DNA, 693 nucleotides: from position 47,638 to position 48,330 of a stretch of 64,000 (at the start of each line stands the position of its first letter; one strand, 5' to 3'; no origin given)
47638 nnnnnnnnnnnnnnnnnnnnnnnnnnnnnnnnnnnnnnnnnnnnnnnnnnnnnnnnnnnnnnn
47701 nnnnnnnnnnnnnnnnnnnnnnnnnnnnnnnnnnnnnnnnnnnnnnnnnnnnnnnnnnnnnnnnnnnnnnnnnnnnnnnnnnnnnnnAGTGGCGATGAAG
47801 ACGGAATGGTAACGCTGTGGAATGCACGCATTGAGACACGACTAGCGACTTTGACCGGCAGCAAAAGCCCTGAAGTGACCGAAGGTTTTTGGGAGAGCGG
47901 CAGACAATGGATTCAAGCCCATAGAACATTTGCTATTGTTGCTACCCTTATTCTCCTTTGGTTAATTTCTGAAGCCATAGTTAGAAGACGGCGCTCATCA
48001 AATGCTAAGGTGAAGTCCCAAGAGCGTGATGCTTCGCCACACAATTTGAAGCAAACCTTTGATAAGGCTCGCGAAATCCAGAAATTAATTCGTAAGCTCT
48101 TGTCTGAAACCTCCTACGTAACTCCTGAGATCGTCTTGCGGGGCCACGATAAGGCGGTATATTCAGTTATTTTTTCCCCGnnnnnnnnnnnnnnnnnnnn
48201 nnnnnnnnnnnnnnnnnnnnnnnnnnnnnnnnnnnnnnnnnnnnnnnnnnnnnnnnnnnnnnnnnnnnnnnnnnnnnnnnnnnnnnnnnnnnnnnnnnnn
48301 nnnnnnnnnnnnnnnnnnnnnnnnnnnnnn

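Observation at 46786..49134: Low-GC WD40 lipoprotein with two propellers on either side of a transmembrane helix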

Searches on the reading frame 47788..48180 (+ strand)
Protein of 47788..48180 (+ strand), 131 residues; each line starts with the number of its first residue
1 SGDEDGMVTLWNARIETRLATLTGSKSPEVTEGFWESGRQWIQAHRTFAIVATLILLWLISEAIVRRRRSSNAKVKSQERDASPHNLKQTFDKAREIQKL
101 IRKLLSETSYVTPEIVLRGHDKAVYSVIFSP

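Call 57: find_related_loci(query=window:47788-48180:+, collection=viral_contigs, flank=5000)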
Query window:47788-48180:+ (131 aa) in viral_contigs; peptide patterns used: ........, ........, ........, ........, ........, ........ (x = any residue, [..] = any of these).
8 stretches matched a pattern, but none encodes a relative of the query by tblastn (E <= 1e-3).

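Call 58: find_related_loci(query=window:47788-48180:+, collection=metagenome_contigs, flank=5000)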
Query window:47788-48180:+ (131 aa) in metagenome_contigs; peptide patterns used: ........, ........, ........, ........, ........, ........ (x = any residue, [..] = any of these).
118 stretches matched a pattern, but none encodes a relative of the query by tblastn (E <= 1e-3).
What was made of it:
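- Tried and rejected: It found nothing in viral or metagenome contigs (calls 57, 58).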

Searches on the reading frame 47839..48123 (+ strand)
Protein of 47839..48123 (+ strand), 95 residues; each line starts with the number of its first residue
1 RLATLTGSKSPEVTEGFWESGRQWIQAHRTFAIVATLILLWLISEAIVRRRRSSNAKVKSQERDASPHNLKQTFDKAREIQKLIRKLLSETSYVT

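Call 24: search_protein_representatives(protein=window:47839-48123:+)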
Query: 95 residues. Proteins with E-value up to 0.001 (for the whole library): 1; up to 1e-10: 1; up to 1e-30: 1. The best 1 are listed.
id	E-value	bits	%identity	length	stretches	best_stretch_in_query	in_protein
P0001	2.1e-52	190.8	100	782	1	1-95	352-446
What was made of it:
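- The linker has no homologue (calls 24, 57, 58).
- Tried and rejected: Searching the linker and helix alone found only the query among 1.84 billion representatives (call 24).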
